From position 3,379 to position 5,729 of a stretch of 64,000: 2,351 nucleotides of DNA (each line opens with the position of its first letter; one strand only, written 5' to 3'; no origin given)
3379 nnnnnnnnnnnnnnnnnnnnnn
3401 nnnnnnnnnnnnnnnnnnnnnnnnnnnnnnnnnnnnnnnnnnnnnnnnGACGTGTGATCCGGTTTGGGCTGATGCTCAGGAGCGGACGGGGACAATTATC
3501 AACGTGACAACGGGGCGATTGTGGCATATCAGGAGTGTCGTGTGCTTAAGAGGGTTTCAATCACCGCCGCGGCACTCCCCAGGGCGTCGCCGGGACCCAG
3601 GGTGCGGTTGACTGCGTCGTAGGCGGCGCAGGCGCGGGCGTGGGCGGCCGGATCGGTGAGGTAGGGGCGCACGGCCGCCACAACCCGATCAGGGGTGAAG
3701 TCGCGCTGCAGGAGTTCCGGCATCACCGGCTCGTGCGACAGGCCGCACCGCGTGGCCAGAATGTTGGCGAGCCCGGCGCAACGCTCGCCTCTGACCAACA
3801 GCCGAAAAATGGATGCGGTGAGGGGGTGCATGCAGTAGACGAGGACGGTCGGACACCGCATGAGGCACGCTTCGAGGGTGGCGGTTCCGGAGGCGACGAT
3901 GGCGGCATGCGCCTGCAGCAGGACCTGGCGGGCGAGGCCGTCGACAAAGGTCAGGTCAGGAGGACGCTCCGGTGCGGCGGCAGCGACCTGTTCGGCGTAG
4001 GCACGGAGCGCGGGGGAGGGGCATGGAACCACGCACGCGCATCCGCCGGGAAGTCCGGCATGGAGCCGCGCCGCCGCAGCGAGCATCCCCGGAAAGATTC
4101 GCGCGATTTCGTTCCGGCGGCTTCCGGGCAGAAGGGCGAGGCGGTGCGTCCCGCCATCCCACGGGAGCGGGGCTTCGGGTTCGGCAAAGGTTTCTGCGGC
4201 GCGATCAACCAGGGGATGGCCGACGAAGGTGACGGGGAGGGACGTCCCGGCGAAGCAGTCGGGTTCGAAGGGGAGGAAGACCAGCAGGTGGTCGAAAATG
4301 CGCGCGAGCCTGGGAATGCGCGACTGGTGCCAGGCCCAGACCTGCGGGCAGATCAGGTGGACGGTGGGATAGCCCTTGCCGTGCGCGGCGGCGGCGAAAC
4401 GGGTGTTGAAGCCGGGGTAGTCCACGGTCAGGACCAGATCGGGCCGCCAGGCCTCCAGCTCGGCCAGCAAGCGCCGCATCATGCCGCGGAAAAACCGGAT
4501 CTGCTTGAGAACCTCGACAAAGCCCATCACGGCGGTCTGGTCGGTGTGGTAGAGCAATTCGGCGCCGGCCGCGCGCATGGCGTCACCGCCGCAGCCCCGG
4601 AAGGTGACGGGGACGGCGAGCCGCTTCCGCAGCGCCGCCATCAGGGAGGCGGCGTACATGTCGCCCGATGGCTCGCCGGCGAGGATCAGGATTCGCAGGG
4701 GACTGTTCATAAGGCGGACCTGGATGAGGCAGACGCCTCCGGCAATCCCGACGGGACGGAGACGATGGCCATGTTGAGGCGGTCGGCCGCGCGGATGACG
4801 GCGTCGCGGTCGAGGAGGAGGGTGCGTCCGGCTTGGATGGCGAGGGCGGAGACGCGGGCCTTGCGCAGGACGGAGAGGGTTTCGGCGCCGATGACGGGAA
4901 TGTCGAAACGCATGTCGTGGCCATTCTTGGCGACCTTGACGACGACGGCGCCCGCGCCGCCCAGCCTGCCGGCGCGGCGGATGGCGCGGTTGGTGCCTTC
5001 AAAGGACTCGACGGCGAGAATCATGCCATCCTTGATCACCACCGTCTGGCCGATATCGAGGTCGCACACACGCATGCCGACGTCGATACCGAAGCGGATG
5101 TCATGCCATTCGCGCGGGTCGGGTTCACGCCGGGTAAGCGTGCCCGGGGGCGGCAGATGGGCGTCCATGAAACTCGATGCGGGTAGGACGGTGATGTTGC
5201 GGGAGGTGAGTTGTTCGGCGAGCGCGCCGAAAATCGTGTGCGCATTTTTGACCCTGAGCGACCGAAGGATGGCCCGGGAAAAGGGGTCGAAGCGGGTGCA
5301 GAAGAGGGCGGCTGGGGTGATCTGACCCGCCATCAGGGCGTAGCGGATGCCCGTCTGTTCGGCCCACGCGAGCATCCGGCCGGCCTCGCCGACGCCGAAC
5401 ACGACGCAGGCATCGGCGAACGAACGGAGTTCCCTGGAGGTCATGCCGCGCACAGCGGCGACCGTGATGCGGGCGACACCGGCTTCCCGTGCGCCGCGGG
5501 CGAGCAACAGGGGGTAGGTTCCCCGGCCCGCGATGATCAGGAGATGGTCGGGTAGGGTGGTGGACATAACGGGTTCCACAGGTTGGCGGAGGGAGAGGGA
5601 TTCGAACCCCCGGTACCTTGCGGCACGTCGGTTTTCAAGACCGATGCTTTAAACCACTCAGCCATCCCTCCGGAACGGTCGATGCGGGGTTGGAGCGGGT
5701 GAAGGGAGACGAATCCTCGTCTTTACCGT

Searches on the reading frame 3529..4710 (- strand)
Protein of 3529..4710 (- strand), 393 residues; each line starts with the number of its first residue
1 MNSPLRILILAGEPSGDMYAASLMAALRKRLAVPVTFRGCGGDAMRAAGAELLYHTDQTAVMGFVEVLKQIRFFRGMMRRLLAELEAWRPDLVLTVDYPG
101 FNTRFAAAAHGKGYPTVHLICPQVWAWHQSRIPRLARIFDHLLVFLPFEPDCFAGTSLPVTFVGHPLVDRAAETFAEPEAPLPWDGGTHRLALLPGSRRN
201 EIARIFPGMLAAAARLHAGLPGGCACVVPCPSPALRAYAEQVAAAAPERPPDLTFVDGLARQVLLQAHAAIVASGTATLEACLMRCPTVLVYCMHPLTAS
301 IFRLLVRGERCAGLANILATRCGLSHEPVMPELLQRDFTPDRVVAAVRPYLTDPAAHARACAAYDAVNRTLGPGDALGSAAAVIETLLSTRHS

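Call 10: search_protein_families(library=pfam, proteins=[window:3529-4710:-], max_evalue=0.001)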
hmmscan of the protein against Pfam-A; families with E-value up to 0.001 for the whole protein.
window:3529-4710:- (393 aa): 1 family
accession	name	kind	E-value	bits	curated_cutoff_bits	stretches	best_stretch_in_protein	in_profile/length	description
PF02684.21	LpxB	-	2.2e-72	244.5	22.6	1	7-352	1-340/374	Lipid-A-disaccharide synthetase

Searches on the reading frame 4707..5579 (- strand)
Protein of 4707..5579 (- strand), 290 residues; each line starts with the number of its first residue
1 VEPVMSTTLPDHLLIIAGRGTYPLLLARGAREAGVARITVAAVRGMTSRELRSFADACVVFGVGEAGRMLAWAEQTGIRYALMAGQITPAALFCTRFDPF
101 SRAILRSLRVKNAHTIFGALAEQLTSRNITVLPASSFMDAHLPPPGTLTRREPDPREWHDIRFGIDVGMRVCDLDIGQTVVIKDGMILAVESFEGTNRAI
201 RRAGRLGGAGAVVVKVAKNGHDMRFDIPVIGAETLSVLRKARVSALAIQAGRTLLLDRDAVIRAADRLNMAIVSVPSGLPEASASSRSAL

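Call 10: search_protein_families(library=pfam, proteins=[window:4707-5579:-], max_evalue=0.001)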
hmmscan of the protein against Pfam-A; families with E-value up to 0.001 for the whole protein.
window:4707-5579:- (290 aa): 2 families
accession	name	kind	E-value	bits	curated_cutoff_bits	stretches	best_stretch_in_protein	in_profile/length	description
PF06230.17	LpxI_C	-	4.9e-44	149.8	25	1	145-273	2-131/131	LpxI C-terminal domain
PF17930.7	LpxI_N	-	8.4e-21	74.7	25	1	13-139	2-127/129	LpxI N-terminal domain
